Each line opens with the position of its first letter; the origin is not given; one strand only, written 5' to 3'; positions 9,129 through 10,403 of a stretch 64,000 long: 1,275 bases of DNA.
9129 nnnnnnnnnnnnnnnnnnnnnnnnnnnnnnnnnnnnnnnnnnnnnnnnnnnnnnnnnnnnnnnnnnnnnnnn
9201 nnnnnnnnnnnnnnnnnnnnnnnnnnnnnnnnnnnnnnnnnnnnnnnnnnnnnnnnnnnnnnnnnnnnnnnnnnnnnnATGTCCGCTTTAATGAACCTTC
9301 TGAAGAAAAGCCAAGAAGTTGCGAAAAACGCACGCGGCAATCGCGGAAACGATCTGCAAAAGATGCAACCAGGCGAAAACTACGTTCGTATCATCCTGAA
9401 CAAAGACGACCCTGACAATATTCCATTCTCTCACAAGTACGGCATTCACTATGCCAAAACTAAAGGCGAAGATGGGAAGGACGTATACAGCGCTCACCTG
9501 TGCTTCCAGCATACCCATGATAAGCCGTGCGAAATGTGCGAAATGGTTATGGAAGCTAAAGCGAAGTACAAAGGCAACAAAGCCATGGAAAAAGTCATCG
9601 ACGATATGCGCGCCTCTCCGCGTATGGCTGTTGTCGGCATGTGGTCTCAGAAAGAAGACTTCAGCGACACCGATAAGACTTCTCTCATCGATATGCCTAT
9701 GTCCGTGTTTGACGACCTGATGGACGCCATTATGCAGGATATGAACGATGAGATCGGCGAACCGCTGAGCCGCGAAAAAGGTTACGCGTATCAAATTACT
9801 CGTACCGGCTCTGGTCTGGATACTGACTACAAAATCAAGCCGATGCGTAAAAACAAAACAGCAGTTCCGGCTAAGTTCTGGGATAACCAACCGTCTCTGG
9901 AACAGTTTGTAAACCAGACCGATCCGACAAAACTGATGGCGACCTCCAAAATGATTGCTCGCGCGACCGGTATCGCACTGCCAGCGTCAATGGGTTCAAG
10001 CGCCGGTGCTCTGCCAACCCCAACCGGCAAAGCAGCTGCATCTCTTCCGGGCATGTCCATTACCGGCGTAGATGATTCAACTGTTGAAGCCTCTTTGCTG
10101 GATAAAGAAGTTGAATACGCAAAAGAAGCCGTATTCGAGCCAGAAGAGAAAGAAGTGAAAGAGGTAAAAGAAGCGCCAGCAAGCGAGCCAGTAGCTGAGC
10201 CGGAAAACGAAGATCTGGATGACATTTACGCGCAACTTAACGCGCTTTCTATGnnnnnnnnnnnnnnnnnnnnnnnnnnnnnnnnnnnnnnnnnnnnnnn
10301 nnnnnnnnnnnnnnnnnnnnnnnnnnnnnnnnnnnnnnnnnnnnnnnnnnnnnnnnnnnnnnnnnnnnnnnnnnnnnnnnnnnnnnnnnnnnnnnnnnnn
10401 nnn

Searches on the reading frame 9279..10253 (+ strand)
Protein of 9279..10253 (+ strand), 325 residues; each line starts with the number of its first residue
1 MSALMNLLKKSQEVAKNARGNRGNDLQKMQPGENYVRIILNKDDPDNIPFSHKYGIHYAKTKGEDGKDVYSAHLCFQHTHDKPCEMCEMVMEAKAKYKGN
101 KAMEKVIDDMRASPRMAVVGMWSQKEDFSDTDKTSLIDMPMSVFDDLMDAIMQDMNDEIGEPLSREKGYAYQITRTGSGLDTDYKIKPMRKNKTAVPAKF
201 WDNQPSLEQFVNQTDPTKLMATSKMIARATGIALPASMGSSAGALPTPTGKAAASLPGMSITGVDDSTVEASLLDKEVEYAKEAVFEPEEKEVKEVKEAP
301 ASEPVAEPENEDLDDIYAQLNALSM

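Call 94: search_protein_families(library=pfam, proteins=[window:9279-10253:+], max_evalue=0.001)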
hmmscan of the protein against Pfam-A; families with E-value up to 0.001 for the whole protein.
window:9279-10253:+ (325 aa): 1 family
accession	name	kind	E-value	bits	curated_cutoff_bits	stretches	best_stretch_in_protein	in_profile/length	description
PF08804.16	gp32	-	3.4e-39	135.5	26.8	1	32-227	3-205/208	gp32 DNA binding protein like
